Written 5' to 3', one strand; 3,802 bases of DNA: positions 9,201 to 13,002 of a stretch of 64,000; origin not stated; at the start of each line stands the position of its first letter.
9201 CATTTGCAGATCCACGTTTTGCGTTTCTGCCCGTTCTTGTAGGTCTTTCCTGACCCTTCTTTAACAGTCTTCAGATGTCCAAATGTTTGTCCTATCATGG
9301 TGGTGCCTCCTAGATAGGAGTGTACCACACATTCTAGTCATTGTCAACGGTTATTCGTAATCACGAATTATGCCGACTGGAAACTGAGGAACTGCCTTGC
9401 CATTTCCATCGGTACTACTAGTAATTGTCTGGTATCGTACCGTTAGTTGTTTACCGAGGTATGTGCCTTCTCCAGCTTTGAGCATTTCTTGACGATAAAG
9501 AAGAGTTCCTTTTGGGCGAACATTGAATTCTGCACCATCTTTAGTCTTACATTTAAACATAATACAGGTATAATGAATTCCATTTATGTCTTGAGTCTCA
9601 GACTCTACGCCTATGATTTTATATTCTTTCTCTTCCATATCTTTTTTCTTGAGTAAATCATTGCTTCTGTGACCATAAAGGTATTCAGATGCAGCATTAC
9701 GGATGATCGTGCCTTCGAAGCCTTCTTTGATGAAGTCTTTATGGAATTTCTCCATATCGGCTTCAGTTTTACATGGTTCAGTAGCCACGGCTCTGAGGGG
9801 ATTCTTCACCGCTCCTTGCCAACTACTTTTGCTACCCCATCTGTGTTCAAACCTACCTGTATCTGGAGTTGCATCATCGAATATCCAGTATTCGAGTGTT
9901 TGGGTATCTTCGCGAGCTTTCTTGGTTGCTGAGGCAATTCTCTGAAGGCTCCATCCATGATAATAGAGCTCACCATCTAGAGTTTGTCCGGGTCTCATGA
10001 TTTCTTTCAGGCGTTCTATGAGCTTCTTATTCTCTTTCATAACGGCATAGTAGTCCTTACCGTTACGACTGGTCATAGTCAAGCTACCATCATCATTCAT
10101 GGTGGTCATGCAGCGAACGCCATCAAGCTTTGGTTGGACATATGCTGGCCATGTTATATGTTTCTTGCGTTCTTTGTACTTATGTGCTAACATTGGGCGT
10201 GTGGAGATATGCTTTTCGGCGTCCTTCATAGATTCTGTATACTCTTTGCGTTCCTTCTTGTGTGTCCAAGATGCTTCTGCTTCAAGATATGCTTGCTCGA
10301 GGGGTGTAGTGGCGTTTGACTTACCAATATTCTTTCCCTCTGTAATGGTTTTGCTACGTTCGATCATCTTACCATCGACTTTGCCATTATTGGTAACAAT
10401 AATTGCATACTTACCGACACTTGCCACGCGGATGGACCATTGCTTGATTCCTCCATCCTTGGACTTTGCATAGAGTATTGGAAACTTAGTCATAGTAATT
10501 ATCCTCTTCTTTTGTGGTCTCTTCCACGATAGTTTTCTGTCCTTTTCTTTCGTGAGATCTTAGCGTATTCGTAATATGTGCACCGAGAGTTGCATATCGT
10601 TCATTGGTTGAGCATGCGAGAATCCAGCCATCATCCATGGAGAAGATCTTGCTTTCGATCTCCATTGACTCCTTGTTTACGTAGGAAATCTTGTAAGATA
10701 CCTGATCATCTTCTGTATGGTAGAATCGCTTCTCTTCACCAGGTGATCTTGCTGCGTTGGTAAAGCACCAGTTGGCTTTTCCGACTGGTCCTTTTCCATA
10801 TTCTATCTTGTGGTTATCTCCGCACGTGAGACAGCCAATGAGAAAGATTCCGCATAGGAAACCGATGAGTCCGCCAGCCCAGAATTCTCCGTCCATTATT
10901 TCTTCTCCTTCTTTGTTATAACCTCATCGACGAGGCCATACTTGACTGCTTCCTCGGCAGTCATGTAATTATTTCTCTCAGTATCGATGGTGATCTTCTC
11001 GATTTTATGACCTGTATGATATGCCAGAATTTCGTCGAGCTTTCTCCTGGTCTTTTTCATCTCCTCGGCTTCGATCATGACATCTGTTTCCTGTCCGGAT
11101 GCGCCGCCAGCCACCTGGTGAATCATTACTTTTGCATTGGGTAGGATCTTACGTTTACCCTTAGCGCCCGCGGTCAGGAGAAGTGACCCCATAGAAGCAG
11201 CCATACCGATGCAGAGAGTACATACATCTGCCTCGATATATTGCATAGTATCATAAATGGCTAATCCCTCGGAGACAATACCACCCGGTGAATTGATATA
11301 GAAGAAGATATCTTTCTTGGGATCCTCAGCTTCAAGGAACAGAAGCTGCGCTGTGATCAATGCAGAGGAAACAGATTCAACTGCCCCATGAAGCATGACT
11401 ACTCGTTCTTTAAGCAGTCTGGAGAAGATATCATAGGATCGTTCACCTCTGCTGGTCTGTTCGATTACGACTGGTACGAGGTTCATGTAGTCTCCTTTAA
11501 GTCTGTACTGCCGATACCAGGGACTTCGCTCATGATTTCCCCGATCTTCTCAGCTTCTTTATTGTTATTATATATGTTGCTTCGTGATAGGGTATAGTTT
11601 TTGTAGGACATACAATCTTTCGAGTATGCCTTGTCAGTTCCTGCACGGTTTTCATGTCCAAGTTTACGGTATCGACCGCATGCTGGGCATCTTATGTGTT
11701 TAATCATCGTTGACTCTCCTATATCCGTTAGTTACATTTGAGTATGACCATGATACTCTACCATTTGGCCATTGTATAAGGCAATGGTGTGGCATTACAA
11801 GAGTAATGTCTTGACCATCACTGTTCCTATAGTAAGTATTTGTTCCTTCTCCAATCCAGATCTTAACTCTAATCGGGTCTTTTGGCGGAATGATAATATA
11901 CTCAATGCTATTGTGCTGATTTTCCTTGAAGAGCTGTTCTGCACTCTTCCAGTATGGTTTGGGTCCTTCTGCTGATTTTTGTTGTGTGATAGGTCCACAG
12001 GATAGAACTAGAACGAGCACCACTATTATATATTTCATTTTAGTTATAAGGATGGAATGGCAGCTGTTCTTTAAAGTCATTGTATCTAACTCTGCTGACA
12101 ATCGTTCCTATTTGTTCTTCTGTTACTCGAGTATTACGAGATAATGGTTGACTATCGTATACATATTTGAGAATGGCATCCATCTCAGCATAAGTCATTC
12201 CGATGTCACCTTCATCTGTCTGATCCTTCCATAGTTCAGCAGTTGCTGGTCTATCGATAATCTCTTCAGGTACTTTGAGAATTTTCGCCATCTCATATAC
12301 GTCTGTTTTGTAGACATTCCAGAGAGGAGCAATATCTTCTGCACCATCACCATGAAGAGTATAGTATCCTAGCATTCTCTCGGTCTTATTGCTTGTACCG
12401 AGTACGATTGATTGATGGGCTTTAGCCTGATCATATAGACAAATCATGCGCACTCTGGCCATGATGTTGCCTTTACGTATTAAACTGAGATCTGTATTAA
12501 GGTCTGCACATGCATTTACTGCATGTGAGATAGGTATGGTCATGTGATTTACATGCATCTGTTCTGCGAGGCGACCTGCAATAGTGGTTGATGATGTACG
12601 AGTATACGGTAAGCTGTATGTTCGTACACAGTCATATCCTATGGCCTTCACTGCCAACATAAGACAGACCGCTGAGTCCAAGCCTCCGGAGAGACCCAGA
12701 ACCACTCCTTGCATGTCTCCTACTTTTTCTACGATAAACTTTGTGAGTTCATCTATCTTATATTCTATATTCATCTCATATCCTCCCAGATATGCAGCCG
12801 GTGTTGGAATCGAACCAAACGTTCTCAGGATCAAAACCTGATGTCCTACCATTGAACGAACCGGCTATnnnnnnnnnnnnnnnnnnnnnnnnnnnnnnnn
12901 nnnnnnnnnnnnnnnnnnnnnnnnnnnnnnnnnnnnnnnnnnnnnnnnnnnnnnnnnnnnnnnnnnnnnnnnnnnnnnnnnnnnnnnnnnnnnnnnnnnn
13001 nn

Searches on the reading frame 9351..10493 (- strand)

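Call 75: search_protein_families(library=pfam, proteins=[window:9351-10493:-], max_evalue=0.001)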
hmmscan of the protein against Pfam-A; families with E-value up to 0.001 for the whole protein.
window:9351-10493:- (380 aa): 1 family
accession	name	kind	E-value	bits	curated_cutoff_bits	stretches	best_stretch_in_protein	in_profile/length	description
PF01068.26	DNA_ligase_A_M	-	7.2e-18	65.4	26.2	1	100-284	1-204/204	ATP dependent DNA ligase domain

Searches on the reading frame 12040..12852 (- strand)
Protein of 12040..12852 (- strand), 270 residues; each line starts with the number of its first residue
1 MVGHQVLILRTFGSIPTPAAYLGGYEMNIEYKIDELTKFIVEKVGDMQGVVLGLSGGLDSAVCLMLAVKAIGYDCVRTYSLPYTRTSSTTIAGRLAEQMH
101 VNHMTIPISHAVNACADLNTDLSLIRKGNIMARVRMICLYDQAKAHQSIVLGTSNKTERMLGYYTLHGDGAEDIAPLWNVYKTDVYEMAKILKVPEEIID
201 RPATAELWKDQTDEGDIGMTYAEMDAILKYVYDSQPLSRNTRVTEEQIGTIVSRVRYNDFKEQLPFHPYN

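Call 3: search_protein_families(library=pfam, proteins=[window:12040-12852:-], max_evalue=0.01)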
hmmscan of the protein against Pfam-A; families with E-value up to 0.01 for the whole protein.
window:12040-12852:- (270 aa): 3 families
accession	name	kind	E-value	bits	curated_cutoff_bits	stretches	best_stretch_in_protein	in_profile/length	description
PF02540.23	NAD_synthase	-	1.6e-63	214.5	21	1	34-265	3-242/242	NAD synthase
PF06508.19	QueC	-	2e-05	24.7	22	1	51-111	3-63/210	Queuosine biosynthesis protein QueC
PF00733.27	Asn_synthase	-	0.00048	20.3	21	1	53-114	23-87/354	Asparagine synthase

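Call 4: search_protein_families(library=ncbifam, proteins=[window:12040-12852:-], max_evalue=0.01)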
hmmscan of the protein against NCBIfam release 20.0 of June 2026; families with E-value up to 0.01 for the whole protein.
window:12040-12852:- (270 aa): 12 families
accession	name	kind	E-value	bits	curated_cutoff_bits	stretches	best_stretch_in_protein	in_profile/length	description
NF010587.0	PRK13980.1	equivalog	8.6e-75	251.4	255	1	26-267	8-257/267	NAD+ synthase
TIGR00552.1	nadE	equivalog_domain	4e-63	212.9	63.65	1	32-265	5-241/251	NAD(+) synthase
NF002048.0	PRK00876.1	subfamily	6e-42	143.6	313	2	121-252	167-303/330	NAD(+) synthase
NF010588.0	PRK13981.1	equivalog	5.7e-40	137.2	479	1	47-261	285-515/546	NAD+ synthase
NF001979.1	PRK00768.1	equivalog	5.8e-31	107.9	250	1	28-229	20-237/266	NAD(+) synthase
NF002730.0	PRK02628.1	equivalog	7.8e-14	50.8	473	1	46-169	358-496/677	NAD(+) synthase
TIGR00884.1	guaA_Cterm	equivalog_domain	7e-08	32.1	338.75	1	33-75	3-44/310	glutamine-hydrolyzing GMP synthase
TIGR00268.2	TIGR00268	equivalog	2.1e-07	30.5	150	1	41-205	7-171/259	ATP-dependent sacrificial sulfur transferase LarE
NF000848.1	PRK00074.1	equivalog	2.9e-07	29.4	400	1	28-76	195-245/512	glutamine-hydrolyzing GMP synthase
TIGR00364.1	TIGR00364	equivalog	6.4e-06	25.9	150.3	1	51-113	2-64/201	7-cyano-7-deazaguanine synthase QueC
TIGR01536.1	asn_synth_AEB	equivalog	5e-05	22.5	267.1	1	50-169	255-377/517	asparagine synthase (glutamine-hydrolyzing)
NF010392.0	PRK13820.1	equivalog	0.0045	16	512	1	47-107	2-63/395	argininosuccinate synthase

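Call 5: search_protein_families(library=phrogs, proteins=[window:12040-12852:-], max_evalue=0.001)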
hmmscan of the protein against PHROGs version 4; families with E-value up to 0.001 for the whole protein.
window:12040-12852:- (270 aa): 4 families
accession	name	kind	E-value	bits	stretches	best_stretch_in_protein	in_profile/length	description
phrog_11189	-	other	1.3e-40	140.5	1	29-229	7-222/256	NAD synthetase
phrog_36784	-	other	1.5e-23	84.1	1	47-255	308-555/594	NAD synthetase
phrog_11956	-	unknown function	4.9e-05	23.1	1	31-74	204-246/515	-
phrog_1550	-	moron, auxiliary metabolic gene and host takeover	0.00012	22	1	41-80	139-176/418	QueC-like queuosine biosynthesis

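Call 53: search_solved_structures(query=window:12040-12774:-, max_evalue=1e-10, show_alignments=1)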
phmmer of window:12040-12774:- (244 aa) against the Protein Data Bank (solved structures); distinct sequences matched with E-value up to 1e-10: 19.
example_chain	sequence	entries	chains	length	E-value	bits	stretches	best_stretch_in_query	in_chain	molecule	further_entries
2e18_A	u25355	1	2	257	4.7e-44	154.1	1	6-240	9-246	NH(3)-dependent NAD(+) synthetase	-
1xng_A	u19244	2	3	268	8.1e-38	133.7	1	7-239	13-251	NH(3)-dependent NAD(+) synthetase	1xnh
3p52_A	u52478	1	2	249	1.1e-37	133.3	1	8-239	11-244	NH(3)-dependent NAD(+) synthetase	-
3fiu_A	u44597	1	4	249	5.5e-36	127.7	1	22-202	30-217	NH(3)-dependent NAD(+) synthetase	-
5kha_A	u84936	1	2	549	4.1e-26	95.4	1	11-217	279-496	Glutamine-dependent NAD+ synthetase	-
4f4h_A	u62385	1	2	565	1.1e-22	84.2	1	21-236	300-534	Glutamine dependent NAD+ synthetase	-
4xfd_A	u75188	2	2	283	4.1e-21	79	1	19-203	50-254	NH(3)-dependent NAD(+) synthetase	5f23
3q4g_A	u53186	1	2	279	7e-21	78.2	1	100-203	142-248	NH(3)-dependent NAD(+) synthetase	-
5wp0_A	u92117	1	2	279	3.5e-20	75.9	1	100-203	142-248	NH(3)-dependent NAD(+) synthetase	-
6kv3_A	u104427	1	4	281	1.1e-19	74.3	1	10-203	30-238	NH(3)-dependent NAD(+) synthetase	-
1ee1_A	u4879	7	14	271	2.9e-17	66.4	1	3-203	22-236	NH(3)-DEPENDENT NAD(+) SYNTHETASE | NAD SYNTHETASE | PROTEIN (NAD SYNTHETASE)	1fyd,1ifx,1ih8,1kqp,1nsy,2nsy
3n05_A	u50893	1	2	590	3.3e-17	66.2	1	21-207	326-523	NH(3)-dependent NAD(+) synthetase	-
3dpi_A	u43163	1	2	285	7.3e-17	65.1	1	19-203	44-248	NAD+ synthetase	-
4q16_A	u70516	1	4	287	3.5e-16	62.9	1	21-203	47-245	NH(3)-dependent NAD(+) synthetase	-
5huh_A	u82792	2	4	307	3.3e-15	59.7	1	12-203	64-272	NH(3)-dependent NAD(+) synthetase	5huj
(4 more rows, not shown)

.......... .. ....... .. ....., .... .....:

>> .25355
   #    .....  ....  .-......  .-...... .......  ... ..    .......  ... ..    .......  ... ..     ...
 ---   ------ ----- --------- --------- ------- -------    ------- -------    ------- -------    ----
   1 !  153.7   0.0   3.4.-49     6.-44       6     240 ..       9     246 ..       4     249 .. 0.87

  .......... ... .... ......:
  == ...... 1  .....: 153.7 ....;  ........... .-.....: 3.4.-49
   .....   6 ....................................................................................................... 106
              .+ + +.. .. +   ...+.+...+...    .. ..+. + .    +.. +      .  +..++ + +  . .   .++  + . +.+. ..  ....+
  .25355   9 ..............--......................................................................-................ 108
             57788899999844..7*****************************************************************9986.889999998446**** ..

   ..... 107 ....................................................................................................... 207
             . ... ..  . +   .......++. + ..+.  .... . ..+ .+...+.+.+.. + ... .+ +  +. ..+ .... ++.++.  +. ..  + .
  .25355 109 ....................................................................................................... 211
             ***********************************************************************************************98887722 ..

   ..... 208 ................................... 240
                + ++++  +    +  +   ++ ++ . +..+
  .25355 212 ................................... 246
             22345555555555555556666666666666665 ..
